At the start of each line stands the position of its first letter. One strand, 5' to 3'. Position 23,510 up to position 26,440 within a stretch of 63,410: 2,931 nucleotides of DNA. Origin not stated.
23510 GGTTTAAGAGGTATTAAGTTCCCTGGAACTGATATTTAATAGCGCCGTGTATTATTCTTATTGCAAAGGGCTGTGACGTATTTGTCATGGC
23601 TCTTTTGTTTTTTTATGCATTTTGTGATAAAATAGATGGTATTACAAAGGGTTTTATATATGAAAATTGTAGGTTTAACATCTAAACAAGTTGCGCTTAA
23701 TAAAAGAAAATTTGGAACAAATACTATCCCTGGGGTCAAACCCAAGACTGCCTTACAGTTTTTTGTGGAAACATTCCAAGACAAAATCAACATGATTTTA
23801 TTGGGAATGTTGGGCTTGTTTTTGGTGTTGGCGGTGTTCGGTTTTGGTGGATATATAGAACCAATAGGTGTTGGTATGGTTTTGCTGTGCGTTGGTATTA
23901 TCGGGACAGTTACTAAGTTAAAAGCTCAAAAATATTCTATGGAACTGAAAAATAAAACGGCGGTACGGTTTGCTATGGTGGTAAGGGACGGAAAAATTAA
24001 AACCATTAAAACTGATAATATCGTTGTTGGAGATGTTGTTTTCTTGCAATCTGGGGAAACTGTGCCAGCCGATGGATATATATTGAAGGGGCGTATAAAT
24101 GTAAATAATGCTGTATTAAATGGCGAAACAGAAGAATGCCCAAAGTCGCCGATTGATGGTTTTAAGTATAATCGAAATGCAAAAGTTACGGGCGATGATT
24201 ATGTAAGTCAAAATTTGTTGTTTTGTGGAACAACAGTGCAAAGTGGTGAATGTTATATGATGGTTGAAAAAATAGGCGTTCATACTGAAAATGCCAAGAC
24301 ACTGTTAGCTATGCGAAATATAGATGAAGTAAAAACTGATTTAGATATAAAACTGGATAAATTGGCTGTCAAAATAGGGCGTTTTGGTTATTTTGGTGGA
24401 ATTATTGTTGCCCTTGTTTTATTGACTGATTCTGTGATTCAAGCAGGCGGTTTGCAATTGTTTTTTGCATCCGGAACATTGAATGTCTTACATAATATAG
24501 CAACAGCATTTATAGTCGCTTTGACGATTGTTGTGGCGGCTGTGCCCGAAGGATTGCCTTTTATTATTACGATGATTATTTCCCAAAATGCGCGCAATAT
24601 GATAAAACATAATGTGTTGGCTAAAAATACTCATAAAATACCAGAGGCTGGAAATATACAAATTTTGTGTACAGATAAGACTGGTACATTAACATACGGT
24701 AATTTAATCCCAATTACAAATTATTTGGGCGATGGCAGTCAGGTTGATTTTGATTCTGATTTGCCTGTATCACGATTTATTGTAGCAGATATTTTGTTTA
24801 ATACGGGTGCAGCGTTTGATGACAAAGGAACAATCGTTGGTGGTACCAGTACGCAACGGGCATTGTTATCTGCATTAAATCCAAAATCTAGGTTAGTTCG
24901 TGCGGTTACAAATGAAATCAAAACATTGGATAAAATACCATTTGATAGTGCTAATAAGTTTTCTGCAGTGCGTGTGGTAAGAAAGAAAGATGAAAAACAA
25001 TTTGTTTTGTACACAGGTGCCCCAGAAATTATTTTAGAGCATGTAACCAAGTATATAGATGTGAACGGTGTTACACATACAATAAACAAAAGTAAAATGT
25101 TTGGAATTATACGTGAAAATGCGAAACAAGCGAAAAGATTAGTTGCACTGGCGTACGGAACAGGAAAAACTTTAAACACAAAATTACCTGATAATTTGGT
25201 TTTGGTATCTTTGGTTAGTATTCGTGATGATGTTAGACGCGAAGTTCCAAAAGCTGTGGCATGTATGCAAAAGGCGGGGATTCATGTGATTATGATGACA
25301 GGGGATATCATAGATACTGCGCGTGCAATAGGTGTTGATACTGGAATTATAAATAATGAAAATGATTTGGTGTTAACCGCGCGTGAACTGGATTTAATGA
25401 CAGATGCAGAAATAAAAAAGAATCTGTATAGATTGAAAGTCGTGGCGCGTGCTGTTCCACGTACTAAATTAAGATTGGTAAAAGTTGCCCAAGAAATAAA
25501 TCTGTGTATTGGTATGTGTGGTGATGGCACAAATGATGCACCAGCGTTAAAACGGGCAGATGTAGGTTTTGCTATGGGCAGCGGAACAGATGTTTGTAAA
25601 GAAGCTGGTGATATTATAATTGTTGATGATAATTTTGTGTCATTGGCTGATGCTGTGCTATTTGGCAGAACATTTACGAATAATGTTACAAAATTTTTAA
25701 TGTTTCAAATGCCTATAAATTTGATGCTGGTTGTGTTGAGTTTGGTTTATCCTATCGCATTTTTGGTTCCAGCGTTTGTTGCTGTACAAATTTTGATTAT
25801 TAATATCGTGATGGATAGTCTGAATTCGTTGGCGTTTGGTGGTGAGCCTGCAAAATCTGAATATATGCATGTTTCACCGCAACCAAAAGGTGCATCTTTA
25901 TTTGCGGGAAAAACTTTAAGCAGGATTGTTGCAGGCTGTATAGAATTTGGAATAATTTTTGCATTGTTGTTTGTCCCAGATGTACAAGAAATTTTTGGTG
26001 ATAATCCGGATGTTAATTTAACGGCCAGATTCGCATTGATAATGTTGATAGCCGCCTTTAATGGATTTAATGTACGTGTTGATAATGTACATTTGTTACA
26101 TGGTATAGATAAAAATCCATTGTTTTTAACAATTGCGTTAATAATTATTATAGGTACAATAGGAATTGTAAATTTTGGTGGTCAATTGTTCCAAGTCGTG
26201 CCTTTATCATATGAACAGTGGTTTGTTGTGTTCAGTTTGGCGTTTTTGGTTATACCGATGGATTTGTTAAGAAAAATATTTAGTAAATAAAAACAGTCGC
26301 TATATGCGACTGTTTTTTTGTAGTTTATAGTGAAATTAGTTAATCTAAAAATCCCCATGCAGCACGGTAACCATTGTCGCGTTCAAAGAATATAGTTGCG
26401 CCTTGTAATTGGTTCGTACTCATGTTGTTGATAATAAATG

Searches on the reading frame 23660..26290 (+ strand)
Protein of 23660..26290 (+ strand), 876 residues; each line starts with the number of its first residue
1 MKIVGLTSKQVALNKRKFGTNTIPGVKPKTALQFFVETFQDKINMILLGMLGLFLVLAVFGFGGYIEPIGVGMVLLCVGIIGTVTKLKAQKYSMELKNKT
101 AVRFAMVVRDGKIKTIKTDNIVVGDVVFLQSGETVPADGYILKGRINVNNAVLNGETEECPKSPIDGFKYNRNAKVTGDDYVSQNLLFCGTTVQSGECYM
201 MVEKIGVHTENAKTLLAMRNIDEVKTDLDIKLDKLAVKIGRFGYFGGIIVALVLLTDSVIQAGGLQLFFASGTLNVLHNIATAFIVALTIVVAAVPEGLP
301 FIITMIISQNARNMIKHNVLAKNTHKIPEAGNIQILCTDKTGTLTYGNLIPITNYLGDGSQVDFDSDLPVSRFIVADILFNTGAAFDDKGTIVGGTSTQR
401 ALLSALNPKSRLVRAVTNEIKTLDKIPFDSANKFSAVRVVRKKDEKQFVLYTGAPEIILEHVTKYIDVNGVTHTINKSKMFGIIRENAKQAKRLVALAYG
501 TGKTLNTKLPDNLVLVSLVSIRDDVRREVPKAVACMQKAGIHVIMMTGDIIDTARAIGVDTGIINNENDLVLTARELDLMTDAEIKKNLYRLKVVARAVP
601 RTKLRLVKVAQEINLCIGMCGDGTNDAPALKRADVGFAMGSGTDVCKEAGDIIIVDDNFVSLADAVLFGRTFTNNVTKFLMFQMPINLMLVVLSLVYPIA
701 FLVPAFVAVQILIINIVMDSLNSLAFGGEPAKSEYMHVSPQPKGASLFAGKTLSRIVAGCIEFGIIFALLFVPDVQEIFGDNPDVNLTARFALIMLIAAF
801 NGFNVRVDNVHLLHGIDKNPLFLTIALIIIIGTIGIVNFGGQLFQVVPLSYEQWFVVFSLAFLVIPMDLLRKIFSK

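Call 8: search_protein_families(library=pfam, proteins=[window:23660-26290:+], max_evalue=1)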
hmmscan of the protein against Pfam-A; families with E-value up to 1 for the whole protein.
window:23660-26290:+ (876 aa): 7 families
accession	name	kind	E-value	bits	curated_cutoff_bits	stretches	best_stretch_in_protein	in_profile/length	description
PF00122.25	E1-E2_ATPase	-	5.6e-31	107.9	28.1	1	104-317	6-181/181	E1-E2 ATPase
PF00689.26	Cation_ATPase_C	-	8.4e-28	97.7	27.3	1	705-874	3-175/175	Cation transporting ATPase, C-terminus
PF00690.31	Cation_ATPase_N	-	9.6e-09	35.2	20.4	1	5-49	20-64/69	Cation transporter/ATPase, N-terminus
PF13246.12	Cation_ATPase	-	5.5e-08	33.2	21.7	1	389-464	15-90/91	Cation transport ATPase (P-type)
PF00702.32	Hydrolase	-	2.8e-07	31.6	26.4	1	337-634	5-191/191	haloacid dehalogenase-like hydrolase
PF08282.18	Hydrolase_3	-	0.00012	22.4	20.9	1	621-663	210-252/255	haloacid dehalogenase-like hydrolase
PF11189.13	DUF2973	-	0.0046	17.4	22.2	1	692-725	1-34/68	Protein of unknown function (DUF2973)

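Call 9: search_protein_families(library=ncbifam, proteins=[window:23660-26290:+], max_evalue=1)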
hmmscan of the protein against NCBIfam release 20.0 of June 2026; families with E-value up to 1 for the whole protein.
window:23660-26290:+ (876 aa): 26 families (the best 25 are shown)
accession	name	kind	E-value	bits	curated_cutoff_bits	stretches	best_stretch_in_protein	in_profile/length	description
TIGR01517.1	ATPase-IIB_Ca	equivalog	1.5e-135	453.6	507.05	1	5-872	55-877/882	calcium-translocating P-type ATPase, PMCA-type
TIGR01522.1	ATPase-IIA2_Ca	equivalog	1.4e-96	324.1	798.3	1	5-875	23-850/854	calcium-transporting P-type ATPase, PMR1-type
TIGR01116.1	ATPase-IIA1_Ca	equivalog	6.6e-91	305.6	703.4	2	415-875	368-798/799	calcium-translocating P-type ATPase, SERCA-type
TIGR01647.1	ATPase-IIIA_H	equivalog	1.1e-66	225.6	615.5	1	5-720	1-639/755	plasma-membrane proton-efflux P-type ATPase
TIGR01524.1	ATPase-IIIB_Mg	equivalog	2.8e-65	220.7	610.75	1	4-876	32-862/867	magnesium-translocating P-type ATPase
TIGR01494.1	ATPase_P-type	subfamily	8.3e-64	215.8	62.3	4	590-708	361-474/478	HAD-IC family P-type ATPase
TIGR01106.1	ATPase-IIC_X-K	subfamily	2.6e-62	211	946.1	2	71-571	110-615/997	Na,H/K antiporter P-type ATPase subunit alpha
TIGR01523.1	ATPase-IID_K-Na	equivalog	3.2e-62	210.4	645.05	2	421-753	484-836/997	potassium/sodium efflux P-type ATPase, fungal-type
TIGR01525.1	ATPase-IB_hvy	subfamily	2.6e-55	188.3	346.25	3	592-721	428-558/560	heavy metal translocating P-type ATPase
NF011702.0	PRK15122.1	subfamily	2e-52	178.3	975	1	4-720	48-747/907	magnesium-translocating P-type ATPase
TIGR01657.1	P-ATPase-V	hypoth_equivalog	4.7e-49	166.8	618.25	4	5-194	139-321/1055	ATP13A2 family polyamine export P-type ATPase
TIGR01512.1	ATPase-IB2_Cd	subfamily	4.1e-42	144.5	313.5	4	593-716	366-486/494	cadmium family heavy metal-translocating P-type ATPase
TIGR01511.1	ATPase-IB1_Cu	subfamily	4.3e-41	141.4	397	4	592-712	408-528/542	copper-translocating P-type ATPase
NF007952.0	PRK10671.1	equivalog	8e-32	110.3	1316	3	583-684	685-786/838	copper-exporting P-type ATPase CopA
TIGR01497.1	kdpB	equivalog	3.6e-30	104.7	527.9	3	581-672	475-566/675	potassium-transporting ATPase subunit KdpB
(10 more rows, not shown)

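Call 11: find_related_loci(query=window:23660-26290:+, collection=genome_contigs, flank=3000)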
Query window:23660-26290:+ (876 aa) in genome_contigs; peptide patterns used: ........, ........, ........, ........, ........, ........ (x = any residue, [..] = any of these).
47 stretches matched a pattern; 12 encode a relative of the query (tblastn E <= 1e-3); 11 distinct loci.
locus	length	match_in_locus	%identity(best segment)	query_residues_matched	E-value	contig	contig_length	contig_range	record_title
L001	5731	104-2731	80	1-876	0e+0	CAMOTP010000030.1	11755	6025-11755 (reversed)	MAG: uncultured Alphaproteobacteria bacterium isolate SRR873606_bin.101_metaWRAP_v1.3_MAG genome assembly, contig: NODE_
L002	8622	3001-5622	80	1-874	0e+0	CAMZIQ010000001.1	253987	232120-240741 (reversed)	MAG TPA_asm: uncultured proteobacterium isolate SRR10912534_bin.71_metaWRAP_v1.3_MAG genome assembly, contig: ERZ1421001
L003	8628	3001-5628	80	1-876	0e+0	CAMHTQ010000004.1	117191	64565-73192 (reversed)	MAG: uncultured Alphaproteobacteria bacterium isolate SRR11784296_bin.8_metaWRAP_v1.3_MAG genome assembly, contig: ERZ12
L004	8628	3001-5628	79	1-876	0e+0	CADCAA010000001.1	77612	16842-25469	MAG: uncultured proteobacterium isolate RUG14456 genome assembly, contig: RUG14456_asm_1, whole genome shotgun sequence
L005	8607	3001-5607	78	1-869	0e+0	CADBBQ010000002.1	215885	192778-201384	MAG: uncultured proteobacterium isolate RUG13827 genome assembly, contig: RUG13827_asm_2, whole genome shotgun sequence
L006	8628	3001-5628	77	1-876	0e+0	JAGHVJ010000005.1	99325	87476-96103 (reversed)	MAG: Candidatus Enterousia onthequi isolate E5_MB2_19 c_000000691248, whole genome shotgun sequence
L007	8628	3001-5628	78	1-876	0e+0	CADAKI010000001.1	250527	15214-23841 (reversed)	MAG: uncultured proteobacterium isolate RUG13375 genome assembly, contig: RUG13375_asm_1, whole genome shotgun sequence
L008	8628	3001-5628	78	1-876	0e+0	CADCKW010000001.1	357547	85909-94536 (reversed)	MAG: uncultured proteobacterium isolate RUG14746 genome assembly, contig: RUG14746_asm_1, whole genome shotgun sequence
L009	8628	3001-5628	76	1-876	0e+0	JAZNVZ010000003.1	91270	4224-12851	MAG: Candidatus Enterousia sp. isolate T1900044786_TS20190252.MAGScoT_cleanbin_000030 SGB_2617_k141_454977, whole genome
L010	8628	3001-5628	78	1-876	0e+0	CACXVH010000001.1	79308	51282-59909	MAG: uncultured proteobacterium isolate RUG11635 genome assembly, contig: RUG11635_asm_1, whole genome shotgun sequence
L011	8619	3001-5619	78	1-873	0e+0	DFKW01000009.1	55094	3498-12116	MAG TPA_asm: Alphaproteobacteria bacterium UBA3635 UBA3635_contig_11420, whole genome shotgun sequence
